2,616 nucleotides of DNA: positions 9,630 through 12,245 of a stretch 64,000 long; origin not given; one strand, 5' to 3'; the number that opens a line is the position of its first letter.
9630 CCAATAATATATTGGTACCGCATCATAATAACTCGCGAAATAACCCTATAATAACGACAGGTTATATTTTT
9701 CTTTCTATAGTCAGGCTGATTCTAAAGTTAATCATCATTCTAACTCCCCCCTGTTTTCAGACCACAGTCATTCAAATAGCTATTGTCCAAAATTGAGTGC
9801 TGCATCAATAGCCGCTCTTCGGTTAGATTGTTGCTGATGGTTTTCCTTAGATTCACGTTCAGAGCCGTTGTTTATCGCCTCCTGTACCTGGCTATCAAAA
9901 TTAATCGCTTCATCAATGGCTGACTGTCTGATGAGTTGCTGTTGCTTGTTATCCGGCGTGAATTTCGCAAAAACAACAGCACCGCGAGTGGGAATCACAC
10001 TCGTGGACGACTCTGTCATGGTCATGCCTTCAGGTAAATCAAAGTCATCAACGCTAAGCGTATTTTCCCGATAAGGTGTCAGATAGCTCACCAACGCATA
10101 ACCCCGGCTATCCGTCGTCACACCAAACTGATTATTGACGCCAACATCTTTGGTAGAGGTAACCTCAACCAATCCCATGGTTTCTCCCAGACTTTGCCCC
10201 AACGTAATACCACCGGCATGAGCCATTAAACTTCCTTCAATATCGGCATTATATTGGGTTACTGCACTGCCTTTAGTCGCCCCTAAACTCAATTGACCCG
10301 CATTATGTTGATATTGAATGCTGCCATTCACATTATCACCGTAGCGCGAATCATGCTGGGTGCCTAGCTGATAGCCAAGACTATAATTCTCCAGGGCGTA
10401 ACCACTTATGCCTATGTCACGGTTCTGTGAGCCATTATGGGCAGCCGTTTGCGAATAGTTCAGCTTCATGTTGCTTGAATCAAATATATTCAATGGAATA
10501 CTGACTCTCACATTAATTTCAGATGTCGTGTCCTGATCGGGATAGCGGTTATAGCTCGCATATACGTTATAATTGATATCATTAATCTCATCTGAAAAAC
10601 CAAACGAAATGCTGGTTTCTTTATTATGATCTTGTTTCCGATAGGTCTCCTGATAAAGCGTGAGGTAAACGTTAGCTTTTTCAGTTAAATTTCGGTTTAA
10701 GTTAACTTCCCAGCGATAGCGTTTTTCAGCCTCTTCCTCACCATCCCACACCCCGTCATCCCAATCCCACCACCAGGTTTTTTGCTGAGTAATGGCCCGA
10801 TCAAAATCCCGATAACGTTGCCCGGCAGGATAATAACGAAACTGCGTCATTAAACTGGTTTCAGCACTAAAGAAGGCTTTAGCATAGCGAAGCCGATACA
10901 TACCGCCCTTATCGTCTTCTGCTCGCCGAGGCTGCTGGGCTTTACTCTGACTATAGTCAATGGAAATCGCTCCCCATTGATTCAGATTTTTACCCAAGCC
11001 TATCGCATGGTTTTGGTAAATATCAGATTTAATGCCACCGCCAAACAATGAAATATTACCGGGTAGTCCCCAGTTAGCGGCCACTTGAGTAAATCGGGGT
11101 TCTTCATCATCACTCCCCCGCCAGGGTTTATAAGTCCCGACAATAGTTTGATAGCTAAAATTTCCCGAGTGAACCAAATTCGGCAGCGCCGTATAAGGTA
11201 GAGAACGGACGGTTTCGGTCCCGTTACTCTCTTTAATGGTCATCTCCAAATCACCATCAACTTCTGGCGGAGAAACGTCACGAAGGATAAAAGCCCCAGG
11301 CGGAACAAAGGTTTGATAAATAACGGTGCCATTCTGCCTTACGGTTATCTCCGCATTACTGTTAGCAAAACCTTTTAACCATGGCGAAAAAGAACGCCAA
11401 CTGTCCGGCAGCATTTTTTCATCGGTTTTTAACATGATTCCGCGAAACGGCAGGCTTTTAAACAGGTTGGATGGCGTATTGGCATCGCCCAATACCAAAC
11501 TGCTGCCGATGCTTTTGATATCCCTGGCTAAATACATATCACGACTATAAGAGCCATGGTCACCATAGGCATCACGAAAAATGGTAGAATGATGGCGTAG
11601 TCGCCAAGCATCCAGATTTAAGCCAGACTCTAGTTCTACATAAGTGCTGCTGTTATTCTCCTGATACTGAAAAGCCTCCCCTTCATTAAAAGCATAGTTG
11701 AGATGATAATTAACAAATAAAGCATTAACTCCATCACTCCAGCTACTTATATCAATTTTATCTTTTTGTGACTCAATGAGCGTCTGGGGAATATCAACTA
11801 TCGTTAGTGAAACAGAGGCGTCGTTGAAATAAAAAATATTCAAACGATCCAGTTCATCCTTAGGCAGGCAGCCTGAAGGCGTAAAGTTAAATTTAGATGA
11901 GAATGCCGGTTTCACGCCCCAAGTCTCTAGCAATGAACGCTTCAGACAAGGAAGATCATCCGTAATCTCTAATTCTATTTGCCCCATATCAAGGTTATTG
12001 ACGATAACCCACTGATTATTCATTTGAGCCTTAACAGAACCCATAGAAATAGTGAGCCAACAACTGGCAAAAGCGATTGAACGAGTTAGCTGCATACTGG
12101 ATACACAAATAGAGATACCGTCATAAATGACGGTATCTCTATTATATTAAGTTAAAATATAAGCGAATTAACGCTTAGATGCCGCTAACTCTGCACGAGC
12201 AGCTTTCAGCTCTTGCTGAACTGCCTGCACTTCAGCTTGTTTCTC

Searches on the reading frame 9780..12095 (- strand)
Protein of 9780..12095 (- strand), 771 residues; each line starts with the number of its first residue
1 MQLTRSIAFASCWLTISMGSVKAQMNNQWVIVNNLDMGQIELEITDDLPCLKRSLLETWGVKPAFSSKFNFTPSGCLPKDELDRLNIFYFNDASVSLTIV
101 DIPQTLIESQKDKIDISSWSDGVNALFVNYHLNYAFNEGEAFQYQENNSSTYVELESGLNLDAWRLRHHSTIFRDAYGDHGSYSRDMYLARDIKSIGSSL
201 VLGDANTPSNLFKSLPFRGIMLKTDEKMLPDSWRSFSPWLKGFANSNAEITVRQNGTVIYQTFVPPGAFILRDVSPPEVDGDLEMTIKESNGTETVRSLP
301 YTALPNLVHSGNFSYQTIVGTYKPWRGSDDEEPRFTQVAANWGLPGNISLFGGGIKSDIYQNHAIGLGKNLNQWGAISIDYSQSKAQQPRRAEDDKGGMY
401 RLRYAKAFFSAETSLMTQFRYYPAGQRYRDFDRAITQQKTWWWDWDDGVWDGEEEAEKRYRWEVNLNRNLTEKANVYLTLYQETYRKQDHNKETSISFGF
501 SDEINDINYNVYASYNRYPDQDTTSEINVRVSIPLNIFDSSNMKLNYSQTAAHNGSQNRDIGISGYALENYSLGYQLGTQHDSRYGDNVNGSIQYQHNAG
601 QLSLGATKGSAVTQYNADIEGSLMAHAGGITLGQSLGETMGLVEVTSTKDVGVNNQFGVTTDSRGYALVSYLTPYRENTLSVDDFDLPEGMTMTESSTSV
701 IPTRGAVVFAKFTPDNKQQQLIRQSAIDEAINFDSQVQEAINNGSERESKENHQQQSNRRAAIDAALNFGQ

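Call 66: search_protein_families(library=pfam, proteins=[window:9780-12095:-], max_evalue=0.0001)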
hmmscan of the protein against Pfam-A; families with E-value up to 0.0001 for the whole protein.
window:9780-12095:- (771 aa): 2 families
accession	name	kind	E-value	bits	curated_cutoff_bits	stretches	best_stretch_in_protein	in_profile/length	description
PF00577.26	Usher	-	6.4e-143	477.9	27.1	1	152-712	1-549/549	Outer membrane usher protein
PF13954.11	PapC_N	-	4.9e-12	46.5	27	1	21-134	33-146/146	PapC N-terminal domain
